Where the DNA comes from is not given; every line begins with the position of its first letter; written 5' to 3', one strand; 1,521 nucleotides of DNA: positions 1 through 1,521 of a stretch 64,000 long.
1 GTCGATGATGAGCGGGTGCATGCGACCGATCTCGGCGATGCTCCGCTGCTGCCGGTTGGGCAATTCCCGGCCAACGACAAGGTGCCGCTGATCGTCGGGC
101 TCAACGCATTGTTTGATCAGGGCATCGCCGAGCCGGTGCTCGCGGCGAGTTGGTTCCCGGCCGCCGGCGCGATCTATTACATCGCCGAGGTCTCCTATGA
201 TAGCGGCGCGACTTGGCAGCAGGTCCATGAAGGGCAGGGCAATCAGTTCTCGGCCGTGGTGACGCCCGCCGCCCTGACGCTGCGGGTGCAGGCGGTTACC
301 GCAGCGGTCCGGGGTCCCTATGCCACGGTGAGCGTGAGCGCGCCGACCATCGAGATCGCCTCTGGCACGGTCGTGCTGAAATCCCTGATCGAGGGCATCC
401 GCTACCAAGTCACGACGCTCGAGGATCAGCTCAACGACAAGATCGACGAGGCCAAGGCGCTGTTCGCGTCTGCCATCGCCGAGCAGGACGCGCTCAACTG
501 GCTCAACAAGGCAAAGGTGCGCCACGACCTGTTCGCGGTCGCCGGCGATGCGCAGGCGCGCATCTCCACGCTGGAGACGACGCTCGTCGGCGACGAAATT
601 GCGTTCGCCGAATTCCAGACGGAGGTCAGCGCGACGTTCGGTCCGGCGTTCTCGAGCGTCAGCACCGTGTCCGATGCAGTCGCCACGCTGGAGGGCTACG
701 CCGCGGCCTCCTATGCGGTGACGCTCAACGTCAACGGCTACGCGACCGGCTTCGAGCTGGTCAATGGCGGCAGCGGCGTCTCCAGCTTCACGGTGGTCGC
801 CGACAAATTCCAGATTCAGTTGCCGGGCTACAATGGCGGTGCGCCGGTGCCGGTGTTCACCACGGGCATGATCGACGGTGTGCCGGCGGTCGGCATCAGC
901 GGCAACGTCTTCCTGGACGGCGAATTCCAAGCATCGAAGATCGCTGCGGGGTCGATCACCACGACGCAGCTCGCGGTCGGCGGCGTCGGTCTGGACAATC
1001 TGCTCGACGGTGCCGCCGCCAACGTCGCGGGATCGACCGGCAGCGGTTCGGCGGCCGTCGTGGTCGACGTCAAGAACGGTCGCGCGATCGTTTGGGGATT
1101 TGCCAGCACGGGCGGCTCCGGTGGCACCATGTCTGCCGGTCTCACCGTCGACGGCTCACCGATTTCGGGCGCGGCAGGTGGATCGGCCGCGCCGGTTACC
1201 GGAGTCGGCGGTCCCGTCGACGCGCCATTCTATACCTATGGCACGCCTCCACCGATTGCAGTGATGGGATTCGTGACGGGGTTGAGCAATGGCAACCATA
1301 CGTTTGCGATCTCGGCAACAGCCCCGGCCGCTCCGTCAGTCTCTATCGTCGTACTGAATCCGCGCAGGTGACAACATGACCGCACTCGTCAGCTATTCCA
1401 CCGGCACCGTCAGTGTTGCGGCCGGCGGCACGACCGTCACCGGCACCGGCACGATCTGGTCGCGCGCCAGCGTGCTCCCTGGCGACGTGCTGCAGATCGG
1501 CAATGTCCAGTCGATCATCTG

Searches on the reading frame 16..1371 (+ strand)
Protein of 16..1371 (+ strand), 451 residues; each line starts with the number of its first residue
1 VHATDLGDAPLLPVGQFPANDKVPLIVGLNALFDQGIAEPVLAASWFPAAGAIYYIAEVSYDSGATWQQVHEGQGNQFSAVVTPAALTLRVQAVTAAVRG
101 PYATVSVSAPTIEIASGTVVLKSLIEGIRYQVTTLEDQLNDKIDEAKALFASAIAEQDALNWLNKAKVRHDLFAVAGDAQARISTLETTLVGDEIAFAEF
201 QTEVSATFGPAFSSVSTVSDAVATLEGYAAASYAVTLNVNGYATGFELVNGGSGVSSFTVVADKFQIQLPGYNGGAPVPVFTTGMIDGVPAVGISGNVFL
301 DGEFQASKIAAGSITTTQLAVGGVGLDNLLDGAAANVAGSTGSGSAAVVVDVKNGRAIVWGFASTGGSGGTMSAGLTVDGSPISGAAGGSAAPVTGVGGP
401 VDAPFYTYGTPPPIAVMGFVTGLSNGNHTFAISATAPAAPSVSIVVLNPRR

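Call 17: search_protein_families(library=phrogs, proteins=[window:16-1371:+], max_evalue=0.001)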
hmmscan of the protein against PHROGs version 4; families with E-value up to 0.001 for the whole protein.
window:16-1371:+ (451 aa): 1 family
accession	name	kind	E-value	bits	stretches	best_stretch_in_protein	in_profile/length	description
phrog_2589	-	tail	9.9e-12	43.1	1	131-344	3384-3579/3686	tail protein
